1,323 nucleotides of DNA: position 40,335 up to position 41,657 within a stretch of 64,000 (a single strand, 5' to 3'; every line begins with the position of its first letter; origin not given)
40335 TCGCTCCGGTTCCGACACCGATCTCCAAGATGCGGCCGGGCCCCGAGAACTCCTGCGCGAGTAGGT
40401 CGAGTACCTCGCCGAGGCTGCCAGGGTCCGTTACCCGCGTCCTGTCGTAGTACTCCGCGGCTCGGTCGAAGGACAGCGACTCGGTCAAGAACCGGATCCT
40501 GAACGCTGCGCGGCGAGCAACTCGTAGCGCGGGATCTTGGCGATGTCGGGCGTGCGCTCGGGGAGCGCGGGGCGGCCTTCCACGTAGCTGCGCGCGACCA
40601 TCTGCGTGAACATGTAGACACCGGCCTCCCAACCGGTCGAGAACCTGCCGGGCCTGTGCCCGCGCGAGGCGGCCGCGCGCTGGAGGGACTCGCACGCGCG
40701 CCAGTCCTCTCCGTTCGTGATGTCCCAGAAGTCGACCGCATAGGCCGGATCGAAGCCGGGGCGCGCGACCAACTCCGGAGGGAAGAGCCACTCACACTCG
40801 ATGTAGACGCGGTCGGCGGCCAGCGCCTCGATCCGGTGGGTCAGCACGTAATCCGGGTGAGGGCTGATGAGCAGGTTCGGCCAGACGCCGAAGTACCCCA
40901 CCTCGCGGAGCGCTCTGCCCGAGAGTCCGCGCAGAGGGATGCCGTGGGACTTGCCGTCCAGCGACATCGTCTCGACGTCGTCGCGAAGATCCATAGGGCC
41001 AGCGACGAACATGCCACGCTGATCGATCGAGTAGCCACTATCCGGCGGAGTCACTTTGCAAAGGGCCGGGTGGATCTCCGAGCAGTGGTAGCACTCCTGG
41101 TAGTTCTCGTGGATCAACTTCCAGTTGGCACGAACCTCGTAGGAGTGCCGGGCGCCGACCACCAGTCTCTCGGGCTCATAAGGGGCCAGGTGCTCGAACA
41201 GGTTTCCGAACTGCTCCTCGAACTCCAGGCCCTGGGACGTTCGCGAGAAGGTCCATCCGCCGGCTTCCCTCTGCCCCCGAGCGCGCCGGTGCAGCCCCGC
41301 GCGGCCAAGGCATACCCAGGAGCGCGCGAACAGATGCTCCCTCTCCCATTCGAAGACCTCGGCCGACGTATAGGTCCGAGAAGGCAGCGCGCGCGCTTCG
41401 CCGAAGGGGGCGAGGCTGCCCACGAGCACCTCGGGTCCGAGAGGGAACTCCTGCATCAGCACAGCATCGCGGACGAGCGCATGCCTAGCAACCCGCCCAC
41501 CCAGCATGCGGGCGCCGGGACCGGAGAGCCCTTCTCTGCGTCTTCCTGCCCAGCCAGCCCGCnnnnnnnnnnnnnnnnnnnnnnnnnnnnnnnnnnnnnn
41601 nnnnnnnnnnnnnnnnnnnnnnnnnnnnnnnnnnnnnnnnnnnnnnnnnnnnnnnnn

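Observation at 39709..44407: Operon encoding a Rieske-less ring-hydroxylating-oxygenase alpha subunit with a GcvT-family THF transferase, FAD oxidoreductase and SAM methyltransferase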

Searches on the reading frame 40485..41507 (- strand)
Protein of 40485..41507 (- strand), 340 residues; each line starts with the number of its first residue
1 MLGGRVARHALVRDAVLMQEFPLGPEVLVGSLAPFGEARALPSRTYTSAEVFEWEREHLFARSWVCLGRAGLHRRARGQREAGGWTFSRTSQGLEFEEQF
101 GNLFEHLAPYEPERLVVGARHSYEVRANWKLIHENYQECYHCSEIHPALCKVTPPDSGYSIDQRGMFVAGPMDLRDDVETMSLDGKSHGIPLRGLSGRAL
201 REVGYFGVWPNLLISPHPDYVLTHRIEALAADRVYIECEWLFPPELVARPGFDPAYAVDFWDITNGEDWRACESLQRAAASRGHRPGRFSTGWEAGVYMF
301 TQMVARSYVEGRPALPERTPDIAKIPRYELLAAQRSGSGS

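Call 3: search_protein_families(library=pfam, proteins=[window:40485-41507:-], max_evalue=0.01)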
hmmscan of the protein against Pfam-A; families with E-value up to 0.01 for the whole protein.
window:40485-41507:- (340 aa): 1 family
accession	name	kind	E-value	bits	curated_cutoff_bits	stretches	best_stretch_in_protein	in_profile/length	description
PF00848.25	Ring_hydroxyl_A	-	9.2e-43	147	24.9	1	113-307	2-205/208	Ring hydroxylating alpha subunit (catalytic domain)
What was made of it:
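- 40485..41507 (-): Rieske-less ring-hydroxylating-oxygenase alpha subunit (340 aa, or 323 aa if it starts at 41456). PF00848 only (call 3).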

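Call 4: search_protein_families(library=ncbifam, proteins=[window:40485-41507:-], max_evalue=0.01)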
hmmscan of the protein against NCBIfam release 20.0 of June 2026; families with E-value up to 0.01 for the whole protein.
window:40485-41507:- (340 aa): 1 family
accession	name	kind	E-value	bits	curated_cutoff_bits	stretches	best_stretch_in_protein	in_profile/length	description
NF058607.1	GlBtMonoOxGbcA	equivalog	8.9e-24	83.7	670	2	80-151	155-227/420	glycine betaine monooxygenase oxygenase subunit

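Call 5: find_homologous_proteins(query=window:40485-41507:-, max_evalue=0.00001)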
Query window:40485-41507:- (340 aa): 3497 proteins with E <= 0.00001 among 8000 candidates; the best 120 are listed.
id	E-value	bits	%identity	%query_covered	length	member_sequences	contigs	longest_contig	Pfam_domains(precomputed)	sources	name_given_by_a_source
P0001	4.7e-235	797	100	100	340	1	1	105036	PF00848.26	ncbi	-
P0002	4.3e-169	580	77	94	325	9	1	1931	PF00848.26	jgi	jgi:glycine betaine catabolism A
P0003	5.7e-157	540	73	94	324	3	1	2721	PF00848.26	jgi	jgi:Rieske 2Fe-2S family protein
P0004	9.0e-157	540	72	94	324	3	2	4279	PF00848.26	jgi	jgi:Rieske 2Fe-2S family protein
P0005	4.7e-156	537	72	94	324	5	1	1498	PF00848.26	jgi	jgi:Rieske 2Fe-2S family protein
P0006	1.2e-155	536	71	95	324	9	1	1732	PF00848.26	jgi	jgi:Rieske 2Fe-2S family protein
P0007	2.4e-155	535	73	92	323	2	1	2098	PF00848.26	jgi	jgi:Rieske 2Fe-2S family protein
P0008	5.3e-155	534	72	93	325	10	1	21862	PF00848.26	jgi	jgi:Rieske 2Fe-2S family protein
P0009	8.6e-155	533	71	92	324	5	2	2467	PF00848.26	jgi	jgi:glycine betaine catabolism A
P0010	1.4e-154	532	71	94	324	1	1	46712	PF00848.26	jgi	jgi:Rieske 2Fe-2S family protein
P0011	2.6e-154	531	71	94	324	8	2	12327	PF00848.26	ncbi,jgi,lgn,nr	ncbi:MAG: hypothetical protein M3P10_03620 [Actinomycetota bacterium]|jgi:Rieske 2Fe-2S family prote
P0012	2.7e-154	531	72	94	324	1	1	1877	PF00848.26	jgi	jgi:Rieske 2Fe-2S family protein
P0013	5.6e-154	530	71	94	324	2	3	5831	PF00848.26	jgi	jgi:glycine betaine catabolism A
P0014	6.4e-154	530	71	94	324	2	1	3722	PF00848.26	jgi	jgi:glycine betaine catabolism A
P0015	7.9e-154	530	71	94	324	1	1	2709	PF00848.26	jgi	jgi:glycine betaine catabolism A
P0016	7.0e-153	527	71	93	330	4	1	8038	PF00848.26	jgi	jgi:Rieske 2Fe-2S family protein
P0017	7.1e-153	527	71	92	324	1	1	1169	PF00848.26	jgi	jgi:glycine betaine catabolism A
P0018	7.7e-153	527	71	94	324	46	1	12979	PF00848.26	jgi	jgi:Rieske 2Fe-2S family protein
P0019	3.1e-152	525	70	94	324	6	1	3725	PF00848.26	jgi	jgi:Rieske 2Fe-2S family protein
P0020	4.7e-152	524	71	91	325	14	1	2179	PF00848.26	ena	-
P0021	4.7e-152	524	70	94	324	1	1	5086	PF00848.26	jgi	jgi:glycine betaine catabolism A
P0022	7.2e-152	523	70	94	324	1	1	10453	PF00848.26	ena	-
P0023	9.3e-152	523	72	92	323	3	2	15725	PF00848.26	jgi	jgi:glycine betaine catabolism A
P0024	1.1e-151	523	71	94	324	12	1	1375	PF00848.26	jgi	jgi:Rieske 2Fe-2S family protein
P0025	2.5e-151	522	70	94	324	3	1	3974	PF00848.26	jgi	jgi:Rieske 2Fe-2S family protein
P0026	4.3e-151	521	70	94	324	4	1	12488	PF00848.26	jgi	jgi:Rieske 2Fe-2S family protein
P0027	8.4e-151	520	69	94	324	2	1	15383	PF00848.26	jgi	jgi:Rieske 2Fe-2S family protein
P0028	6.7e-150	517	70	91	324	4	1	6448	PF00848.26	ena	-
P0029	3.4e-149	515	70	93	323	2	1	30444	PF00848.26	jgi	jgi:phenylpropionate dioxygenase-like ring-hydroxylating dioxygenase large terminal subunit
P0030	8.2e-149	513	71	91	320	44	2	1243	PF00848.26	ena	-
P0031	2.0e-148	512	71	92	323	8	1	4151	PF00848.26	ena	-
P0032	6.1e-148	511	71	91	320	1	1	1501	PF00848.26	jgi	jgi:Rieske 2Fe-2S family protein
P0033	8.3e-148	510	70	92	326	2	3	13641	PF00848.26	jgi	jgi:phenylpropionate dioxygenase-like ring-hydroxylating dioxygenase large terminal subunit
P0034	3.9e-147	508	72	89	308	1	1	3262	PF00848.26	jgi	jgi:Rieske 2Fe-2S family protein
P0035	1.2e-146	506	70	91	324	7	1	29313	PF00848.26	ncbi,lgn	ncbi:MAG: RHO alpha subunit C-terminal catalytic domain-containing protein [Actinomycetota bacterium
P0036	2.5e-145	502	68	94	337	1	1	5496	PF00848.26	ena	-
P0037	8.9e-145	500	69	91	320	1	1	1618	PF00848.26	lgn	-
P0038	1.2e-144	500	68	93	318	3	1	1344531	PF00848.26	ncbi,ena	-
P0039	1.4e-144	500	69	88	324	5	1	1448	PF00848.26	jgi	jgi:Rieske 2Fe-2S family protein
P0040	7.3e-144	497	67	92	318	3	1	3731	PF00848.26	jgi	jgi:Rieske 2Fe-2S family protein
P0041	9.2e-144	497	70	88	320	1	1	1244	PF00848.26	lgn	-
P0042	1.2e-143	496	68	92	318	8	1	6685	PF00848.26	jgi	jgi:Rieske 2Fe-2S family protein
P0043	1.6e-143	496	68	92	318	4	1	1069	PF00848.26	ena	-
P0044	1.8e-143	496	67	91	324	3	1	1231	PF00848.26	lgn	-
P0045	2.5e-143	495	71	87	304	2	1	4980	PF00848.26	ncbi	-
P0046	2.5e-143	495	67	91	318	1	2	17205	PF00848.26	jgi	jgi:Rieske 2Fe-2S family protein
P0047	1.5e-142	493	68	91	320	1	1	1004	PF00848.26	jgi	jgi:Rieske 2Fe-2S family protein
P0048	1.9e-142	493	68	92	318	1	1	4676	PF00848.26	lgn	-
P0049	4.0e-142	491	67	91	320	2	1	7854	PF00848.26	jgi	jgi:glycine betaine catabolism A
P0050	7.1e-142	491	68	92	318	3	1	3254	PF00848.26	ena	-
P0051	1.4e-141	490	68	91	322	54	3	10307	PF00848.26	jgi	jgi:Rieske 2Fe-2S family protein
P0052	1.5e-141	490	67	93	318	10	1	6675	PF00848.26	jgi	jgi:glycine betaine catabolism A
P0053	1.6e-141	489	66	94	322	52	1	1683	PF00848.26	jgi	jgi:Rieske 2Fe-2S family protein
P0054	2.6e-141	489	67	89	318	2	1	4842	PF00848.26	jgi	jgi:phenylpropionate dioxygenase-like ring-hydroxylating dioxygenase large terminal subunit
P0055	2.8e-141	489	67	91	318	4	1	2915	PF00848.26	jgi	jgi:Rieske 2Fe-2S family protein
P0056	4.9e-141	488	66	93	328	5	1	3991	PF00848.26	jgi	-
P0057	5.3e-141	488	67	92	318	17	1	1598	PF00848.26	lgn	-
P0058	5.6e-141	488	69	86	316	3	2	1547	PF00848.26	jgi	jgi:Rieske 2Fe-2S family protein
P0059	5.9e-141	488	66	93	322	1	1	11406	PF00848.26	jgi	jgi:Rieske 2Fe-2S family protein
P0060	6.1e-141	488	68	92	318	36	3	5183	PF00848.26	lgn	-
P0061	7.5e-141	487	67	92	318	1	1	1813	PF00848.26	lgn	-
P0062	9.0e-141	487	70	87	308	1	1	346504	PF00848.26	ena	-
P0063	1.4e-140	486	67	91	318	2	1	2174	PF00848.26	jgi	jgi:glycine betaine catabolism A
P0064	2.5e-140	485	66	93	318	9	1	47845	PF00848.26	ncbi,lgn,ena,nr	ncbi:MAG: RHO alpha subunit C-terminal catalytic domain-containing protein [Actinomycetota bacterium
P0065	3.8e-140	485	67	92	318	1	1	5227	PF00848.26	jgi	jgi:Rieske 2Fe-2S family protein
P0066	1.0e-139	484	66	92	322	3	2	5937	PF00848.26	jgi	jgi:Rieske 2Fe-2S family protein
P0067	1.4e-139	483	69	88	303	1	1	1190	PF00848.26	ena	-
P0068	1.4e-139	483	68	92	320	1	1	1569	PF00848.26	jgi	jgi:glycine betaine catabolism A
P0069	4.8e-139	481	68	87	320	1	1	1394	PF00848.26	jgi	jgi:Rieske 2Fe-2S family protein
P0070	3.7e-138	478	65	92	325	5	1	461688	PF00848.26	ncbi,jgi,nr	ncbi:MAG: glycine betaine catabolism [Actinomycetota bacterium]|jgi:Rieske 2Fe-2S family protein|nr:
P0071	9.4e-138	477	64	93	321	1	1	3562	PF00848.26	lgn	-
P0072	1.1e-137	477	65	92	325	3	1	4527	PF00848.26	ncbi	-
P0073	1.7e-137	476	65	92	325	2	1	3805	PF00848.26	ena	-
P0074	4.5e-137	475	68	85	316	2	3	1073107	PF00848.26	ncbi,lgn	ncbi:MAG: RHO alpha subunit C-terminal catalytic domain-containing protein [Actinomycetota bacterium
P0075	8.0e-137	474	65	92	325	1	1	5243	PF00848.26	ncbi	ncbi:MAG: SRPBCC family protein [Actinomycetota bacterium]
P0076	8.3e-137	474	66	92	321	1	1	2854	PF00848.26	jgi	jgi:glycine betaine catabolism A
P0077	9.4e-137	474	66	90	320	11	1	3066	PF00848.26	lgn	-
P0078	2.8e-136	472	62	94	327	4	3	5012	PF00848.26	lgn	-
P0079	7.5e-136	471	63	92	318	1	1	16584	PF00848.26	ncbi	ncbi:MAG: RHO alpha subunit C-terminal catalytic domain-containing protein [Actinomycetota bacterium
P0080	1.5e-135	470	64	92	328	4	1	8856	PF00848.26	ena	-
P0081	1.8e-135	469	67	85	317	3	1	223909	PF00848.26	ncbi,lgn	ncbi:MAG: RHO alpha subunit C-terminal catalytic domain-containing protein [Actinomycetota bacterium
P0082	4.2e-135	468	69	85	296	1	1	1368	PF00848.26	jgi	jgi:Rieske 2Fe-2S family protein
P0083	4.8e-135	468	65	92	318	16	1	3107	PF00848.26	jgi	jgi:glycine betaine catabolism A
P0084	6.6e-135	468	65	91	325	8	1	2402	PF00848.26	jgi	jgi:Rieske 2Fe-2S family protein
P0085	6.8e-135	468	62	94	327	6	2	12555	PF00848.26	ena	-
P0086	1.1e-134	467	64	91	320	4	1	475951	PF00848.26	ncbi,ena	-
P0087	2.7e-134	466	63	94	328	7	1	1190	PF00848.26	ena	-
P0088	5.0e-134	465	65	92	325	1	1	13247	PF00848.26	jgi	jgi:phenylpropionate dioxygenase-like ring-hydroxylating dioxygenase large terminal subunit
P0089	5.9e-134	465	62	94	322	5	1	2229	PF00848.26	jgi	-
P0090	1.1e-133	464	64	94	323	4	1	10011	PF00848.26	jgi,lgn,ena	jgi:Rieske 2Fe-2S family protein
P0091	1.7e-133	463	63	92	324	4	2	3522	PF00848.26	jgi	jgi:Rieske 2Fe-2S family protein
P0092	2.7e-133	462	68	87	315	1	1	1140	PF00848.26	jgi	-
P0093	2.8e-133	462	63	93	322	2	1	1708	PF00848.26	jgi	-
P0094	5.4e-133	461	62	93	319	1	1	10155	PF00848.26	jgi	jgi:glycine betaine catabolism A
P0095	1.0e-132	460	63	93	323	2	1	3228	PF00848.26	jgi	jgi:Rieske 2Fe-2S family protein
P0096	2.2e-132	459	63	94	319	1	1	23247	PF00848.26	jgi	jgi:glycine betaine catabolism A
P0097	3.3e-132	459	64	89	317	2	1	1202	PF00848.26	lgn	-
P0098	7.0e-132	458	63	91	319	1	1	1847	PF00848.26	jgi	-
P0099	1.7e-131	456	66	85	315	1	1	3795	PF00848.26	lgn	-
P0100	3.5e-131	455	63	92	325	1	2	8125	PF00848.26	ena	-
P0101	6.1e-131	455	62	93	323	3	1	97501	PF00848.26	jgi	jgi:Rieske 2Fe-2S family protein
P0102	6.5e-131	455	64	88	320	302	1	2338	PF00848.26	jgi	-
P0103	6.2e-130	451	65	88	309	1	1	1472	PF00848.26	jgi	jgi:Rieske 2Fe-2S family protein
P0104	2.6e-129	449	63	90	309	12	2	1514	PF00848.26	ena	-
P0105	6.2e-129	448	60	94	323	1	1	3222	PF00848.26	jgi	jgi:Rieske 2Fe-2S family protein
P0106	7.7e-128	444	61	93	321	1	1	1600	PF00848.26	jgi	jgi:glycine betaine catabolism A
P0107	8.4e-125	434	62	91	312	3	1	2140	PF00848.26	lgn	-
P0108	9.8e-122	424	71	75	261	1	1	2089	PF00848.26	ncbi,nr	ncbi:MAG: hypothetical protein L3K06_06040, partial [Thermoplasmata archaeon]|nr:hypothetical protei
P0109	6.9e-119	415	60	90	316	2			PF00848.26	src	-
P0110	1.7e-118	414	64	80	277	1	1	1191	PF00848.26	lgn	-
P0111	3.1e-116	406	74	69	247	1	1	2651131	PF00848.26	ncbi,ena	-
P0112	1.1e-107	378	61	86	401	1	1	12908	PF02622.22,PF00848.26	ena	-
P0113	3.6e-106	373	75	64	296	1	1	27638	PF00848.26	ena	-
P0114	5.6e-106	373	79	61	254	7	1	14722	PF00848.26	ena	-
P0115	3.1e-104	367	61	69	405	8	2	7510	PF00355.33,PF00848.26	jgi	jgi:Rieske 2Fe-2S family protein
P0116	4.9e-103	363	68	68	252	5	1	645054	PF00848.26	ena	-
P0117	1.0e-102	362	59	69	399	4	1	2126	PF00355.33,PF00848.26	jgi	jgi:Rieske 2Fe-2S family protein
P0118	2.1e-102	361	61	71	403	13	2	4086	PF00355.33,PF00848.26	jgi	jgi:glycine betaine catabolism A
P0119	2.3e-102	361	62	67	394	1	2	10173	PF00355.33,PF00848.26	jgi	jgi:phenylpropionate dioxygenase-like ring-hydroxylating dioxygenase large terminal subunit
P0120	3.7e-102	360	71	63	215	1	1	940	PF00848.26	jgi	jgi:glycine betaine catabolism A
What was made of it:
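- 40485..41507 (-): More than 100 homologous clusters of 318-325 aa (call 5).
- NCBI's own label in one case is merely 'SRPBCC family protein' (call 5).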

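Call 8: find_encoding_contigs(protein=P0038, flank=8000, max_places=2)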
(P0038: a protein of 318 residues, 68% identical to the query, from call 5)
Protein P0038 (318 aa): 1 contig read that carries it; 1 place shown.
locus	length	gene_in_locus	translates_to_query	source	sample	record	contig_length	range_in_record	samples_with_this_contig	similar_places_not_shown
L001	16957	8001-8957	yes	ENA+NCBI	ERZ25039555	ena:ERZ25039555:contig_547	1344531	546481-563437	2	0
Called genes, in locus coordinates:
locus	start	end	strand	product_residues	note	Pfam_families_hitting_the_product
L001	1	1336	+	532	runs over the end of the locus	PF00389:2-Hacid_dh, PF02826:2-Hacid_dh_C, PF19304:PGDH_inter, PF01842:ACT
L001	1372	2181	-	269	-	-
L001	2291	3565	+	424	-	PF13347:MFS_2 (weak), PF05977:MFS_3, PF07690:MFS_1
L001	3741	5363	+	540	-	PF01266:DAO (faint), PF07992:Pyr_redox_2 (faint), PF12831:FAD_oxidored (weak), PF13450:NAD_binding_8, PF01593:Amino_oxidase (weak)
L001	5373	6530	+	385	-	PF01571:GCV_T, PF08669:GCV_T_C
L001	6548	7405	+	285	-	PF04655:APH_6_hur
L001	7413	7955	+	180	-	PF02622:DUF179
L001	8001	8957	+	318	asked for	PF00848:Ring_hydroxyl_A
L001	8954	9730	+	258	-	PF01209:Ubie_methyltran (weak), PF13489:Methyltransf_23, PF08241:Methyltransf_11, PF08242:Methyltransf_12, PF13649:Methyltransf_25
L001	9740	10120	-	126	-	-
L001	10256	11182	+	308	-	PF01063:Aminotran_4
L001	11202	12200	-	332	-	-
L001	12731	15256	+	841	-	PF17900:Peptidase_M1_N, PF01433:Peptidase_M1, PF11838:ERAP1_C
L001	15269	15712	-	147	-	PF13473:Cupredoxin_1 (weak), PF00127:Copper-bind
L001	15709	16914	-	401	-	PF10092:DUF2330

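Call 9: find_encoding_contigs(protein=P0070, flank=8000, max_places=2)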
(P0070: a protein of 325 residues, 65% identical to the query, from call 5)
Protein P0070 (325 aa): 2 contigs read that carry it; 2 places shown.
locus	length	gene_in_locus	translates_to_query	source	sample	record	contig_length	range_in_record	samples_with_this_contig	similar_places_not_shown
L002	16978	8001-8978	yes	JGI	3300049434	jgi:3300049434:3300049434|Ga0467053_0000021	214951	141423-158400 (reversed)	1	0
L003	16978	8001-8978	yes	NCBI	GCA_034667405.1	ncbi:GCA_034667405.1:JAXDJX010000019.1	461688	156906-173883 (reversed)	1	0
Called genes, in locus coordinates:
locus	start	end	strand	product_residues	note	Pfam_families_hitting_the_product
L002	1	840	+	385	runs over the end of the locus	PF00266:Aminotran_5, PF01041:DegT_DnrJ_EryC1 (weak)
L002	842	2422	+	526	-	PF00389:2-Hacid_dh, PF02826:2-Hacid_dh_C, PF19304:PGDH_inter, PF01842:ACT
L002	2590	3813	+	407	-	PF07690:MFS_1, PF05977:MFS_3, PF07690:MFS_1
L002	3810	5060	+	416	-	PF05977:MFS_3, PF07690:MFS_1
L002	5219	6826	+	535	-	PF00890:FAD_binding_2 (faint), PF01266:DAO (faint), PF07992:Pyr_redox_2 (faint), PF12831:FAD_oxidored (faint), PF13450:NAD_binding_8, PF01593:Amino_oxidase (weak)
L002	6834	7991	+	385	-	PF01571:GCV_T, PF08669:GCV_T_C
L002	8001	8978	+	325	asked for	PF00848:Ring_hydroxyl_A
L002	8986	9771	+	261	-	PF01209:Ubie_methyltran (weak), PF13489:Methyltransf_23, PF13847:Methyltransf_31 (weak), PF08241:Methyltransf_11, PF08242:Methyltransf_12, PF13649:Methyltransf_25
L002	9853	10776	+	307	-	PF01063:Aminotran_4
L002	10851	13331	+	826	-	PF17900:Peptidase_M1_N, PF01433:Peptidase_M1, PF11838:ERAP1_C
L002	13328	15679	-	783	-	PF00122:E1-E2_ATPase, PF00702:Hydrolase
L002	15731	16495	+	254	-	PF10370:Rv2993c-like_N, PF01557:FAA_hydrolase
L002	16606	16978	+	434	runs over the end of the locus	PF00749:tRNA-synt_1c, PF19269:Anticodon_2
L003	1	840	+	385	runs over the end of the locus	PF00266:Aminotran_5, PF01041:DegT_DnrJ_EryC1 (weak)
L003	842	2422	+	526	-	PF00389:2-Hacid_dh, PF02826:2-Hacid_dh_C, PF19304:PGDH_inter, PF01842:ACT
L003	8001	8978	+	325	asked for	PF00848:Ring_hydroxyl_A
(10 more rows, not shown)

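Call 10: find_encoding_contigs(protein=P0101, flank=8000, max_places=2)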
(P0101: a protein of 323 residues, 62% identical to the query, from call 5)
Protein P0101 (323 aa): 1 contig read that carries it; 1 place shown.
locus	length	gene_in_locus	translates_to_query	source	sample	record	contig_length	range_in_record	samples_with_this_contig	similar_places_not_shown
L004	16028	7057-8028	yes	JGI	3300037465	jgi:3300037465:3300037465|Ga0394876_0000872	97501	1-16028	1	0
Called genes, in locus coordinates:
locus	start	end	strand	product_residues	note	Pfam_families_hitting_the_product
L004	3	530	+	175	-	?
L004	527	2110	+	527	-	PF00389:2-Hacid_dh, PF02826:2-Hacid_dh_C, PF19304:PGDH_inter, PF01842:ACT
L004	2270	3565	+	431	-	PF07690:MFS_1, PF05977:MFS_3, PF07690:MFS_1 (weak)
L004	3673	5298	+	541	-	PF00070:Pyr_redox (faint), PF00890:FAD_binding_2 (weak), PF01266:DAO (weak), PF01494:FAD_binding_3 (weak), PF12831:FAD_oxidored, PF13450:NAD_binding_8, PF01593:Amino_oxidase, PF01266:DAO (weak), +4 more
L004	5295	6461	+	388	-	PF01571:GCV_T, PF08669:GCV_T_C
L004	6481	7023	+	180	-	PF02622:DUF179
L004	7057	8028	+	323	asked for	PF00848:Ring_hydroxyl_A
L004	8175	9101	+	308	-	PF01063:Aminotran_4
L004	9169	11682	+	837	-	PF17900:Peptidase_M1_N, PF01433:Peptidase_M1, PF11838:ERAP1_C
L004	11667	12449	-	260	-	PF02517:Rce1-like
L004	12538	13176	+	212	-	-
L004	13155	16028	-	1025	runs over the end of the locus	PF00211:Guanylate_cyc, PF13191:AAA_16, PF13424:TPR_12 (weak)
